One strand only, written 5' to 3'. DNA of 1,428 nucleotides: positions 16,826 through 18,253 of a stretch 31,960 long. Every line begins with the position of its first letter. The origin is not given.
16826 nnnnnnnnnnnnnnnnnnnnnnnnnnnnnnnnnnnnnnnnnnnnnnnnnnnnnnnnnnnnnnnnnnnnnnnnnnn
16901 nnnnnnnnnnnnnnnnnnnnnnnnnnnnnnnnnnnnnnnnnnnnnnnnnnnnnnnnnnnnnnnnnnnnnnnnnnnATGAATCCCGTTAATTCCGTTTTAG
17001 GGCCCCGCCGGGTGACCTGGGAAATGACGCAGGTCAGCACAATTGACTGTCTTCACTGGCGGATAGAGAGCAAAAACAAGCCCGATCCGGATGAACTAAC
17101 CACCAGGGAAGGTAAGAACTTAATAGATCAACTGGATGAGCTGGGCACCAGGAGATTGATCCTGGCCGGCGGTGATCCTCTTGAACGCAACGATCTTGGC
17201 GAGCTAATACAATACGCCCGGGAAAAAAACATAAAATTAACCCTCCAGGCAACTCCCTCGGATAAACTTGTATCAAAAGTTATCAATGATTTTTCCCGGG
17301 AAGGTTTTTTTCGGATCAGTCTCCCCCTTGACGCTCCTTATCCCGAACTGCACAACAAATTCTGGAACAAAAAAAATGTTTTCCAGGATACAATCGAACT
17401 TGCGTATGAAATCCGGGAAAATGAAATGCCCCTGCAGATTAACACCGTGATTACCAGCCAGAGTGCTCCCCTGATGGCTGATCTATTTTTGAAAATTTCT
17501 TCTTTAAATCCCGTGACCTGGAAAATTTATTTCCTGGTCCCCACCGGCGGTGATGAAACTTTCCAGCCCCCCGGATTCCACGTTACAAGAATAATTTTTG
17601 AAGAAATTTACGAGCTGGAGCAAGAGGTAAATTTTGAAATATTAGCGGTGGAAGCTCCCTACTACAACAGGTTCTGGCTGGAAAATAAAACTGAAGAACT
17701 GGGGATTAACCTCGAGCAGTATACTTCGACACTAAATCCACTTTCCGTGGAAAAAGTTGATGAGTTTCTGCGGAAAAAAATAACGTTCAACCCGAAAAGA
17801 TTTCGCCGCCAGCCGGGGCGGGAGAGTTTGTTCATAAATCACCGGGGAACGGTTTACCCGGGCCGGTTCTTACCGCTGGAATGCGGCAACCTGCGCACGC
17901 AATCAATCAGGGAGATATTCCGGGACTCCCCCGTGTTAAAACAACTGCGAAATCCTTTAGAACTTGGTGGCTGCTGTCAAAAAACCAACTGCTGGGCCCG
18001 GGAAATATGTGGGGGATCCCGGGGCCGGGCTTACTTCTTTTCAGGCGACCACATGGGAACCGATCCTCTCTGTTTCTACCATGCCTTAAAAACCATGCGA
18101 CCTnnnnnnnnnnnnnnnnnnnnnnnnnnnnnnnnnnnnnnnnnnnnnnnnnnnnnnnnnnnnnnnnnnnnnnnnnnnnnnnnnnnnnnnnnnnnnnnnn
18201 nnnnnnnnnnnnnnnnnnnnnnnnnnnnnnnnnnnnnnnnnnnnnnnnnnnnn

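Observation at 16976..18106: Intact radical SAM/SPASM protein that has lost two of three SAM-cluster cysteines (SxxxCxxW)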

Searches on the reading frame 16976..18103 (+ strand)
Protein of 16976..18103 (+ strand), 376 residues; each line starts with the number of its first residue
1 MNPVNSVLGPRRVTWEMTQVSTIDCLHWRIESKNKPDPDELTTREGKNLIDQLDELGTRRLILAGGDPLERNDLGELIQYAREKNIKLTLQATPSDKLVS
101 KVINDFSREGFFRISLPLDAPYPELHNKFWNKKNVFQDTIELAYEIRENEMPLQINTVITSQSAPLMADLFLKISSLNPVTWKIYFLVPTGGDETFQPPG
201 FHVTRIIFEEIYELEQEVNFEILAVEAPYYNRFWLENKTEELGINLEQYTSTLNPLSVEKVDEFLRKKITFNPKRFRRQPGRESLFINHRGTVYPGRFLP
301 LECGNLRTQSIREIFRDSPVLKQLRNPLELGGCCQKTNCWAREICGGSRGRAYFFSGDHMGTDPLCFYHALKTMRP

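Call 3: search_protein_families(library=pfam, proteins=[window:16976-18103:+], max_evalue=1)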
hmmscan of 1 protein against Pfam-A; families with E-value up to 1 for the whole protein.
window:16976-18103:+ (376 aa): 3 families
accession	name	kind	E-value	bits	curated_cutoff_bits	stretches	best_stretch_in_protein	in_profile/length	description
PF04055.27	Radical_SAM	-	5.5e-13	49.9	29.5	1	33-158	20-149/166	Radical SAM superfamily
PF13186.11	SPASM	-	1.2e-05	26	21.5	1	282-339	5-66/67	Iron-sulfur cluster-binding domain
PF13353.11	Fer4_12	-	0.055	14.2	22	1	38-87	33-83/137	4Fe-4S single cluster domain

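Call 4: search_protein_families(library=ncbifam, proteins=[window:16976-18103:+], max_evalue=1)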
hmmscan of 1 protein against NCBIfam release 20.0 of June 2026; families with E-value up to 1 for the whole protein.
window:16976-18103:+ (376 aa): 41 families (the best 25 are shown)
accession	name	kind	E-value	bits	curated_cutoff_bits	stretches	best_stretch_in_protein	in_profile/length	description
TIGR04053.2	TIGR04053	equivalog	7.7e-86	288.6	395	1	10-369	7-365/366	TIGR04053 family radical SAM/SPASM domain-containing protein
TIGR04545.1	rSAM_ahbD_hemeb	equivalog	2.8e-59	201.3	500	2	13-253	2-242/339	heme b synthase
TIGR04055.1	rSAM_NirJ2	equivalog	3.2e-44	151.8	500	2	13-233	2-222/326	putative heme d1 biosynthesis radical SAM protein NirJ2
TIGR04051.1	rSAM_NirJ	equivalog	1.7e-24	86.5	515.45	2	13-170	4-159/354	heme d1 biosynthesis radical SAM protein NirJ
TIGR04054.1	rSAM_NirJ1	equivalog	3.3e-24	85.2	650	2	9-150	35-173/387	putative heme d1 biosynthesis radical SAM protein NirJ1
TIGR04347.1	pseudo_SAM_Halo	equivalog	5.2e-23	81.9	525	2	13-170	40-195/390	TIGR04347 family pseudo-SAM/SPASM protein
TIGR04546.1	rSAM_ahbC_deAc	equivalog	3.6e-22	78.7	650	2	13-177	41-203/390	12,18-didecarboxysiroheme deacetylase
TIGR02109.1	PQQ_syn_pqqE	equivalog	3.9e-22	78.7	381.35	2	35-162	31-157/358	pyrroloquinoline quinone biosynthesis protein PqqE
TIGR03962.1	mycofact_rSAM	equivalog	3.6e-21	75.7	265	2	10-192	11-190/339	mycofactocin radical SAM maturase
TIGR03913.1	rad_SAM_trio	equivalog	3.5e-20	71.8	591.75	2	10-191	18-196/477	GDL motif peptide-associated radical SAM/SPASM maturase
NF045574.1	sacti_mat_StsB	exception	3.1e-19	69.1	625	2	31-170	115-252/466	StsB family radical SAM/SPASM domain sactipeptide maturase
NF050035.1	rSAM_WgK_link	exception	2.3e-18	66.3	650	1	17-370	15-365/367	radical SAM/SPASM peptide maturase WgkB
TIGR04303.1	GeoRSP_rSAM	equivalog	4.1e-15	56.2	400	2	281-367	241-325/325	GeoRSP system radical SAM/SPASM protein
TIGR04103.1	rSAM_nif11_3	equivalog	8.5e-14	51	725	1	13-191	7-182/412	nif11-class peptide radical SAM maturase 3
TIGR02668.1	moaA_archaeal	equivalog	4.7e-11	42.2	325.25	1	16-164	15-163/303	GTP 3',8-cyclase MoaA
TIGR04304.1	GeoRSP_SPASM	equivalog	6e-08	32.2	300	1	283-366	210-292/293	GeoRSP system SPASM domain protein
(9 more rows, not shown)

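Call 5: search_solved_structures(query=window:16976-18103:+, max_evalue=1, show_alignments=3)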
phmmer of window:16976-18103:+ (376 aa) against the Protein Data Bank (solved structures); distinct sequences matched with E-value up to 1: 10.
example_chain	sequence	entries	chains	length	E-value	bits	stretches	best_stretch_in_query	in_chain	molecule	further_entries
8wm2_A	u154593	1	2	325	0.00043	22.7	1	14-195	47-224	Fe-S radical SAM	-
6c8v_A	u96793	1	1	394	0.00075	21.9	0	39-174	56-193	Coenzyme PQQ synthesis protein E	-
9dfu_A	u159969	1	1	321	0.0089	18.4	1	47-193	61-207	Radical SAM core domain-containing protein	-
9dfn_A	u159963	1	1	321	0.0095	18.3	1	47-193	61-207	Radical SAM core domain-containing protein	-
1tv7_A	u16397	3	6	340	0.036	16.4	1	41-159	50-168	Molybdenum cofactor biosynthesis protein A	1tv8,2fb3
2fb2_A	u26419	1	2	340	0.036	16.4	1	41-159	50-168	Molybdenum cofactor biosynthesis protein A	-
7vob_C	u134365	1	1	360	0.3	13.4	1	47-184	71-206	Cytosylglucuronate decarboxylase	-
3g8w_A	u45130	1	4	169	0.3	13.3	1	68-134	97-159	Lactococcal prophage ps3 protein 05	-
7voc_C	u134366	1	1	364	0.3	13.3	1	47-184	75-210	Cytosylglucuronate decarboxylase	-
8fds_A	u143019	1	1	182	0.74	12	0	58-92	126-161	Caseinolytic peptidase B protein homolog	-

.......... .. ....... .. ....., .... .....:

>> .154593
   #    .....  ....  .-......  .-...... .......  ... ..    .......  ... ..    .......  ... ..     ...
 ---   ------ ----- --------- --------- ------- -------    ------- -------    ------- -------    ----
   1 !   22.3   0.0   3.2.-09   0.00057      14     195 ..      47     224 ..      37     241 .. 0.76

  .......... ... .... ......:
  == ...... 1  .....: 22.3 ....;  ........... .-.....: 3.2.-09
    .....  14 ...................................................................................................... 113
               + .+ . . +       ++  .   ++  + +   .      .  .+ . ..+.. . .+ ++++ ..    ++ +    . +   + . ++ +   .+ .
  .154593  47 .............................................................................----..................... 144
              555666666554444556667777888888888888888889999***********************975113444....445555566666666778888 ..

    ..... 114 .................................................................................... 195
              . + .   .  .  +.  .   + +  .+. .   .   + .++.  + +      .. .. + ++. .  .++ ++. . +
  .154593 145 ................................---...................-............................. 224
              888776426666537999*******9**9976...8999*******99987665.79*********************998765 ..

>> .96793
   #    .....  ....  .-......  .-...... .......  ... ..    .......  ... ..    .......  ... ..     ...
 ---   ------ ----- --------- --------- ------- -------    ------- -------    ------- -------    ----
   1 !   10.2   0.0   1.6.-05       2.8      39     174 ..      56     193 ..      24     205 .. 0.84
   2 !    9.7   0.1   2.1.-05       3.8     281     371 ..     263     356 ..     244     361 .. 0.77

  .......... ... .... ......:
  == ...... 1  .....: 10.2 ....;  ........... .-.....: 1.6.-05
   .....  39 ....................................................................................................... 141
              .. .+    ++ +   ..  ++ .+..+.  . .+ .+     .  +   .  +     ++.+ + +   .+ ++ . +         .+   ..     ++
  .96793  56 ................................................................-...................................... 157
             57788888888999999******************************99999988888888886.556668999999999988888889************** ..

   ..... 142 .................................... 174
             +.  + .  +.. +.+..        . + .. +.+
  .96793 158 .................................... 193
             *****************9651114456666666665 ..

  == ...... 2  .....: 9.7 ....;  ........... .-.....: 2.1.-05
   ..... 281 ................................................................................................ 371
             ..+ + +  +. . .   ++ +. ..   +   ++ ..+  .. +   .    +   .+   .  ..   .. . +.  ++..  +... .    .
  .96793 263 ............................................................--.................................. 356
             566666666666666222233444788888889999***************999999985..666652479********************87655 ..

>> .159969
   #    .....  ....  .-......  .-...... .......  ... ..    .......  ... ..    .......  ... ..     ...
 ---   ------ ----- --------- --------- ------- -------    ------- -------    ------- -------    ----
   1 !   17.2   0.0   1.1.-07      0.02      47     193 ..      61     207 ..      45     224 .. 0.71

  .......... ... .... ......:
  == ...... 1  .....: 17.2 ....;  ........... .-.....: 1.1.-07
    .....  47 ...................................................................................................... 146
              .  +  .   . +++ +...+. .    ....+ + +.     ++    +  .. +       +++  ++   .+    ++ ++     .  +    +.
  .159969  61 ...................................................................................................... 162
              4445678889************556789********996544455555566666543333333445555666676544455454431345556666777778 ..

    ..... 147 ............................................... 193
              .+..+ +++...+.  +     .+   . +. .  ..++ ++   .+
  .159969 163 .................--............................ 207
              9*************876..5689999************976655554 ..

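Call 6: find_homologous_proteins(query=window:16976-18103:+, max_evalue=1e-10)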
Query window:16976-18103:+ (376 aa): 191 proteins with E <= 1e-10 among 2174 candidates; the best 120 are listed.
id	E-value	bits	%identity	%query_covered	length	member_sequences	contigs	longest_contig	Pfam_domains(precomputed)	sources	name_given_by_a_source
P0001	3.2e-259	877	100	100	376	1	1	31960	PF13186.12,PF04055.28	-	-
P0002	4.4e-187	640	75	97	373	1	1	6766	PF04055.28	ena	-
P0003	2.5e-87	312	65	56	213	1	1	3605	PF04055.28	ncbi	ncbi:MAG: radical SAM protein, partial [bacterium]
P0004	1.1e-65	240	34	97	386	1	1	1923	PF04055.28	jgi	jgi:radical SAM protein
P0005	2.0e-63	233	36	96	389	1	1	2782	PF04055.28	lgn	-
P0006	6.7e-63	231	35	98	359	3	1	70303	PF13186.12,PF04055.28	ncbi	-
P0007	2.1e-62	230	35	95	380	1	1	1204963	PF04055.28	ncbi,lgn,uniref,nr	ncbi:TIGR04053 family radical SAM/SPASM domain-containing protein [Gracilibacillus kekensis]|uniref:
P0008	2.7e-62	229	34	95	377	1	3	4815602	PF13186.12,PF04055.28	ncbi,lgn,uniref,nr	ncbi:TIGR04053 family radical SAM/SPASM domain-containing protein [Bacillus sp. 1NLA3E]|uniref:TIGR0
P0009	2.9e-62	229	34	95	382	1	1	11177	PF13186.12,PF04055.28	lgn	-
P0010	8.4e-62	228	34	95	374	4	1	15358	PF13186.12,PF04055.28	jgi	jgi:AdoMet-dependent heme synthase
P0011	1.1e-61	227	35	99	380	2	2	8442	PF04055.28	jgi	jgi:AdoMet-dependent heme synthase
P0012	1.4e-61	227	35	95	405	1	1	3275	PF04055.28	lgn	-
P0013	3.0e-61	226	35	95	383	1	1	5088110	PF04055.28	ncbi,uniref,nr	ncbi:TIGR04053 family radical SAM/SPASM domain-containing protein [Gracilibacillus salitolerans]|uni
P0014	4.2e-61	225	35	95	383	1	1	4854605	PF04055.28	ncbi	-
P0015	4.6e-61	225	34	95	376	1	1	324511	PF13186.12,PF04055.28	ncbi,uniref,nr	ncbi:TIGR04053 family radical SAM/SPASM domain-containing protein [Bacillus marasmi]|uniref:TIGR0405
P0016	4.7e-61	225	35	95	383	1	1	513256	PF04055.28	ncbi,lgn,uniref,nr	ncbi:TIGR04053 family radical SAM/SPASM domain-containing protein [Gracilibacillus lacisalsi]|uniref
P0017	6.9e-61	225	33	98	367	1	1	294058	PF04055.28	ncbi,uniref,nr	ncbi:TIGR04053 family radical SAM/SPASM domain-containing protein [Chengkuizengella axinellae]|unire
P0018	9.2e-61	224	35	95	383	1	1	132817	PF04055.28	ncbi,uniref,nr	ncbi:TIGR04053 family radical SAM/SPASM domain-containing protein [Gracilibacillus suaedae]|uniref:T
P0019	2.6e-60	223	35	95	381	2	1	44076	PF13186.12,PF04055.28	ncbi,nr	ncbi:MAG TPA: TIGR04053 family radical SAM/SPASM domain-containing protein [Bacillota bacterium]|nr:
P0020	9.2e-60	221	34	98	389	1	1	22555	PF04055.28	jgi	jgi:radical SAM protein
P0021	1.3e-59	220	35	95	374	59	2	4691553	PF04055.28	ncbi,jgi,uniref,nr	ncbi:radical SAM protein [Neobacillus niacini]|jgi:AdoMet-dependent heme synthase|uniref:TIGR04053 f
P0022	1.5e-59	220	35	95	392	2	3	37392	PF04055.28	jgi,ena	jgi:radical SAM protein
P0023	1.8e-59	220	35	95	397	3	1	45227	PF04055.28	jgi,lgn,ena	-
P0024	2.6e-59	219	33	96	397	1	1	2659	PF04055.28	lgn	-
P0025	3.0e-59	219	34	96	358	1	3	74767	PF04055.28,PF13353.12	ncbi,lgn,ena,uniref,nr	ncbi:TIGR04053 family radical SAM/SPASM domain-containing protein [Alicyclobacillus tolerans]|uniref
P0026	1.1e-58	217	33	95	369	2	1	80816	PF04055.28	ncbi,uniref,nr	ncbi:radical SAM/SPASM domain-containing protein [Gracilibacillus oryzae]|uniref:Radical SAM/SPASM d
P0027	4.5e-58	215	33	95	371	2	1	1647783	PF04055.28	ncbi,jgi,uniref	ncbi:TIGR04053 family radical SAM/SPASM domain-containing protein [Gracilibacillus marinus]|jgi:AdoM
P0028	8.7e-58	214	34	97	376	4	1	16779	PF04055.28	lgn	-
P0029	9.8e-58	214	33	97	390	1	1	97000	PF13186.12,PF04055.28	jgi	-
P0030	1.5e-57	214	33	97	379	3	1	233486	PF13186.12,PF04055.28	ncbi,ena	-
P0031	1.9e-57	213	34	95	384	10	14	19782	PF04055.28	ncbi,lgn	-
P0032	2.0e-57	213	35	95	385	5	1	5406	PF04055.28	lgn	-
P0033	2.1e-57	213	34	98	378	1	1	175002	PF04055.28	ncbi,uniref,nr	ncbi:TIGR04053 family radical SAM/SPASM domain-containing protein [Virgibacillus oceani]|uniref:Radi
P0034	3.3e-57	212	32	95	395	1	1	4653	PF13186.12,PF04055.28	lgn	-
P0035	3.5e-57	212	33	98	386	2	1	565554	PF04055.28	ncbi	-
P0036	7.7e-57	211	33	95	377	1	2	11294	PF04055.28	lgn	-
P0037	9.2e-57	211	33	95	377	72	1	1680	PF04055.28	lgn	-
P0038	9.7e-57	211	34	98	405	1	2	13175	PF04055.28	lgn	-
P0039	1.1e-56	211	34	96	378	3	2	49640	PF04055.28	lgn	-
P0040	1.4e-56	210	34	98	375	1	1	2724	PF04055.28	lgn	-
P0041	2.0e-56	210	34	95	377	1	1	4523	PF04055.28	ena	-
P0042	3.1e-56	209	32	95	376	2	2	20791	PF13186.12,PF04055.28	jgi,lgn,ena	-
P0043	3.2e-56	209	33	95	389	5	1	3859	PF04055.28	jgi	-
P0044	3.7e-56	209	34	98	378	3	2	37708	PF04055.28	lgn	-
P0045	2.5e-55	206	33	95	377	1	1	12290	PF04055.28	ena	-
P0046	3.7e-55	206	34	95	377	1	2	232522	PF13186.12,PF04055.28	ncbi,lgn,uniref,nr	ncbi:TIGR04053 family radical SAM/SPASM domain-containing protein [Psychrobacillus psychrodurans]|un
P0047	4.1e-55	206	33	98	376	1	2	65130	PF04055.28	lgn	-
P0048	6.2e-55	205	33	95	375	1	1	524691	PF04055.28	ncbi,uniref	ncbi:TIGR04053 family radical SAM/SPASM domain-containing protein [Oceanobacillus longus]|uniref:TIG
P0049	8.3e-55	205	33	98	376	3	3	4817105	PF04055.28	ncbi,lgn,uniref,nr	ncbi:TIGR04053 family radical SAM/SPASM domain-containing protein [Pseudogracilibacillus auburnensis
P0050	8.7e-55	204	33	97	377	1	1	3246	PF04055.28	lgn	-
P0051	1.1e-54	204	33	95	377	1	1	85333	PF04055.28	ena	-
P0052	1.2e-54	204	33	95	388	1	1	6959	PF04055.28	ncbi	-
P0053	1.2e-54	204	33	98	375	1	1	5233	PF04055.28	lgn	-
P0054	1.3e-54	204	33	98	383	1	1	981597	PF04055.28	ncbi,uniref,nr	ncbi:TIGR04053 family radical SAM/SPASM domain-containing protein [Virgibacillus ndiopensis]|uniref:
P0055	1.3e-54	204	34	95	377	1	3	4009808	PF13186.12,PF04055.28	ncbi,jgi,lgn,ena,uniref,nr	ncbi:radical SAM protein, BA_1875 family [Paenisporosarcina quisquiliarum]|uniref:TIGR04053 family r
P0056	1.4e-54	204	33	95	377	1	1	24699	PF04055.28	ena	-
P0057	1.6e-54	204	33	95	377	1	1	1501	PF04055.28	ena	-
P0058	1.7e-54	204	33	95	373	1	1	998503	PF04055.28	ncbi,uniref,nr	ncbi:TIGR04053 family radical SAM/SPASM domain-containing protein [Alkalibacillus aidingensis]|unire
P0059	1.7e-54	204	33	95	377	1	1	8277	PF04055.28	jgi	jgi:AdoMet-dependent heme synthase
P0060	1.8e-54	203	34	95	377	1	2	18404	PF13186.12,PF04055.28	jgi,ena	jgi:radical SAM protein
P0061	2.0e-54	203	33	95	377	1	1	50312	PF04055.28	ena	-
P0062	2.0e-54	203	34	95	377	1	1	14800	PF13186.12,PF04055.28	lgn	-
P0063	2.1e-54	203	34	95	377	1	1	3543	PF13186.12,PF04055.28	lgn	-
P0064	2.2e-54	203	33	95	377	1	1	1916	PF04055.28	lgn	-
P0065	2.2e-54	203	33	95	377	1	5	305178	PF04055.28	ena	-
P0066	2.2e-54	203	33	95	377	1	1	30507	PF04055.28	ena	-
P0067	2.2e-54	203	33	95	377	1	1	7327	PF04055.28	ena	-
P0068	2.4e-54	203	34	95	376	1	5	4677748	PF04055.28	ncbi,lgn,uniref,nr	ncbi:TIGR04053 family radical SAM/SPASM domain-containing protein [Virgibacillus dakarensis]|uniref:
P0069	2.5e-54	203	32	95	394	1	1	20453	PF04055.28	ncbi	ncbi:MAG: TIGR04053 family radical SAM/SPASM domain-containing protein [Anaerolineales bacterium]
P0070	2.5e-54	203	34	95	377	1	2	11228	PF13186.12,PF04055.28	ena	-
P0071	2.6e-54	203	33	95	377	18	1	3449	PF04055.28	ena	-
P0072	2.9e-54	203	33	95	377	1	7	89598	PF04055.28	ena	-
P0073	3.0e-54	203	33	95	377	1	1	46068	PF04055.28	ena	-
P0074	3.0e-54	203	33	95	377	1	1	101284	PF04055.28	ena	-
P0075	3.2e-54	203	33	95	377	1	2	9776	PF04055.28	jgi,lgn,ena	-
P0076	3.4e-54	202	34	95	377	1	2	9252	PF13186.12,PF04055.28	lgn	-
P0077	3.4e-54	202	34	95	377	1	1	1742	PF13186.12,PF04055.28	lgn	-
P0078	3.5e-54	202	34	95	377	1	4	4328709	PF13186.12,PF04055.28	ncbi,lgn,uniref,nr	ncbi:TIGR04053 family radical SAM/SPASM domain-containing protein [Psychrobacillus psychrodurans]|un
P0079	3.8e-54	202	32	95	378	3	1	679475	PF04055.28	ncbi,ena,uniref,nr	ncbi:TIGR04053 family radical SAM/SPASM domain-containing protein [Paucisalibacillus globulus]|unire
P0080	4.0e-54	202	33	95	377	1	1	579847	PF04055.28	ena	-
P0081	4.1e-54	202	33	95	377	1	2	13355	PF04055.28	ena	-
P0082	4.2e-54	202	33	95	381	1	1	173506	PF04055.28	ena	-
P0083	4.2e-54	202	33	95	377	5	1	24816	PF04055.28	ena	-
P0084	4.3e-54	202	33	95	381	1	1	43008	PF04055.28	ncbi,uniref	ncbi:TIGR04053 family radical SAM/SPASM domain-containing protein [Lentibacillus sp. N15]|uniref:TIG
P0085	4.7e-54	202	34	95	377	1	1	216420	PF13186.12,PF04055.28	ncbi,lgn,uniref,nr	ncbi:TIGR04053 family radical SAM/SPASM domain-containing protein [Psychrobacillus psychrodurans]|un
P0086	4.8e-54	202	33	95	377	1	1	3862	PF04055.28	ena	-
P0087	4.9e-54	202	34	95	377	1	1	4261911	PF13186.12,PF04055.28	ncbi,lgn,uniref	ncbi:TIGR04053 family radical SAM/SPASM domain-containing protein [Psychrobacillus sp. FSL K6-1415]|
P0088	5.1e-54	202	34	95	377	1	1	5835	PF13186.12,PF04055.28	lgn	-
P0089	5.2e-54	202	33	95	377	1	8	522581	PF04055.28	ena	-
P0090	5.4e-54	202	33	95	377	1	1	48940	PF04055.28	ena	-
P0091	5.5e-54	202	33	95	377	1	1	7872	PF04055.28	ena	-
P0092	6.6e-54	202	34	95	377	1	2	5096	PF13186.12,PF04055.28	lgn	-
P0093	7.3e-54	201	33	95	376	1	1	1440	PF04055.28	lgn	-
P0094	9.4e-54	201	33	94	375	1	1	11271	PF13186.12,PF04055.28,PF13353.12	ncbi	-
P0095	1.0e-53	201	33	95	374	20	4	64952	PF13186.12,PF04055.28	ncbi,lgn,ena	-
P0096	1.0e-53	201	33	95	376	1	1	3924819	PF04055.28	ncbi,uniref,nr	ncbi:TIGR04053 family radical SAM/SPASM domain-containing protein [Lentibacillus sp. Marseille-P4043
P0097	1.0e-53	201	33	95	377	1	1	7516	PF13186.12,PF04055.28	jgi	-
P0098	1.0e-53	201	33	95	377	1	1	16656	PF13186.12,PF04055.28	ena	-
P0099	1.1e-53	201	33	95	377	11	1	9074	PF04055.28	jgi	jgi:AdoMet-dependent heme synthase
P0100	1.4e-53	200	32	95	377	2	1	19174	PF04055.28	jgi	jgi:AdoMet-dependent heme synthase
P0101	1.7e-53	200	33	95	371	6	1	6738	PF04055.28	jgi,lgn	-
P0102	1.7e-53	200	32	95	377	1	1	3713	PF04055.28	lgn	-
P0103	1.8e-53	200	33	95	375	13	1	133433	PF04055.28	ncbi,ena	-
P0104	1.8e-53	200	34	95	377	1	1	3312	PF13186.12,PF04055.28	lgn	-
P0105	1.8e-53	200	33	95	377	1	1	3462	PF13186.12,PF04055.28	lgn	-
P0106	2.0e-53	200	33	95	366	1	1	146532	PF13186.12,PF04055.28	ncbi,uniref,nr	ncbi:Fe-S oxidoreductase [Gordoniibacillus kamchatkensis]|uniref:Fe-S oxidoreductase n=1 Tax=Gordoni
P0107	2.6e-53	200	33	95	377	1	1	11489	PF13186.12,PF04055.28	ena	-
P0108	2.7e-53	200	33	95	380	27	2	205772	PF04055.28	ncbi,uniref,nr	ncbi:radical SAM/SPASM domain-containing protein [Virgibacillus profundi]|uniref:Radical SAM/SPASM d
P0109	2.8e-53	199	33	95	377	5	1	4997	PF04055.28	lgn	-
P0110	3.7e-53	199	33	95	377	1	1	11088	PF13186.12,PF04055.28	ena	-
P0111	3.9e-53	199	31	98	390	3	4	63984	PF04055.28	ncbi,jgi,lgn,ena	-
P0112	4.1e-53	199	33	95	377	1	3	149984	PF04055.28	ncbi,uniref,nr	ncbi:TIGR04053 family radical SAM/SPASM domain-containing protein [Oceanobacillus bengalensis]|unire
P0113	4.2e-53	199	32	95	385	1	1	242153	PF04055.28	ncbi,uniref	ncbi:TIGR04053 family radical SAM/SPASM domain-containing protein [Virgibacillus xinjiangensis]|unir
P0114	4.5e-53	199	33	95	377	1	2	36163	PF13186.12,PF04055.28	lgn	-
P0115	4.5e-53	199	31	96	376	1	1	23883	PF04055.28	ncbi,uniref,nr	ncbi:TIGR04053 family radical SAM/SPASM domain-containing protein [Alicyclobacillus sp.]|uniref:TIGR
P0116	5.6e-53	199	33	95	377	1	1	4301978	PF04055.28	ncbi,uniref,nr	ncbi:TIGR04053 family radical SAM/SPASM domain-containing protein [Psychrobacillus sp. INOP01]|unire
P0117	6.5e-53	198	33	95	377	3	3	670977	PF04055.28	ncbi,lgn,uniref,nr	ncbi:TIGR04053 family radical SAM/SPASM domain-containing protein [Paucisalibacillus globulus]|unire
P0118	6.5e-53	198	33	95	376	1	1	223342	PF04055.28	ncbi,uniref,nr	ncbi:radical SAM/SPASM domain-containing protein [Virgibacillus indicus]|uniref:Radical SAM/SPASM do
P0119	7.0e-53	198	30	95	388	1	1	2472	PF04055.28,PF13353.12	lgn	-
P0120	7.4e-53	198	33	95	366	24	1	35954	PF04055.28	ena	-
